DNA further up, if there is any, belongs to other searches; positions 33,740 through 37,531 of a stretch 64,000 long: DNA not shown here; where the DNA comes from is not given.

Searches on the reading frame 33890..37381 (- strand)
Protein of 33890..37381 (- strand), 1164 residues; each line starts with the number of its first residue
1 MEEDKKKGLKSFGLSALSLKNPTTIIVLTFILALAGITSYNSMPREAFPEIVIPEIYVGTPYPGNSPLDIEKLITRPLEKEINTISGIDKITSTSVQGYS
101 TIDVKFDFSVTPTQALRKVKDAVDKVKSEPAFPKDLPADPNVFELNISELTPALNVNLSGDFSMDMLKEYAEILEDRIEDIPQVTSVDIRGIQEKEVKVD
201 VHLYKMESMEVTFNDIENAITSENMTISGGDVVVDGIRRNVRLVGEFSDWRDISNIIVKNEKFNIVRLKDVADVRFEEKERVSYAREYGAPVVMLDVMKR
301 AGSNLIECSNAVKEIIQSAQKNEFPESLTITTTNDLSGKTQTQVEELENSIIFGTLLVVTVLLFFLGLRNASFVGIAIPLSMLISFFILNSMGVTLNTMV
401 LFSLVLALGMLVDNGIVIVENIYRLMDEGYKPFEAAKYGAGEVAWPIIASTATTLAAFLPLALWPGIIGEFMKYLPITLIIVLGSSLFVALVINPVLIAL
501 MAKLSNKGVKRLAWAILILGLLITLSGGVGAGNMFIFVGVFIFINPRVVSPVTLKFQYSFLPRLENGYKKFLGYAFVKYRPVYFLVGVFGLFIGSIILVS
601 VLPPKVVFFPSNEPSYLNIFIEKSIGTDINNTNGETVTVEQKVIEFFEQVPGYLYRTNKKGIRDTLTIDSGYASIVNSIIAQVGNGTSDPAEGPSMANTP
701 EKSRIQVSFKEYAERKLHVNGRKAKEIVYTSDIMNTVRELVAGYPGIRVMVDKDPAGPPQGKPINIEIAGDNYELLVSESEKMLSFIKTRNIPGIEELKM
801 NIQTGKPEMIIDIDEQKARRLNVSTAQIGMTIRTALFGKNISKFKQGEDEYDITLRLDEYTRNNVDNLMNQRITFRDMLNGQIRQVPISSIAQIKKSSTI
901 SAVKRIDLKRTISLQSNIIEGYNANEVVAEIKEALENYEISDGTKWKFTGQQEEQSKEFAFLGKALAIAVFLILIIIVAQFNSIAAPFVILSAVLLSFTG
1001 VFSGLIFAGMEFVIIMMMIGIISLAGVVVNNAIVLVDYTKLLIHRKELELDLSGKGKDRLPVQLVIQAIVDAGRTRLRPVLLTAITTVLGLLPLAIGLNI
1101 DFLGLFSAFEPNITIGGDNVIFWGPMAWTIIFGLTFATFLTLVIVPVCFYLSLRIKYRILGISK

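Call 99: search_protein_families(library=pfam, proteins=[window:33890-37381:-], max_evalue=0.00001)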
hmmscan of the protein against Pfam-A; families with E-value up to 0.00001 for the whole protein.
window:33890-37381:- (1164 aa): 1 family
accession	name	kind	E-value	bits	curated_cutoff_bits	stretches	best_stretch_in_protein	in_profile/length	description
PF00873.25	ACR_tran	-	1.6e-170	569.6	28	2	15-645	2-589/1021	AcrB/AcrD/AcrF family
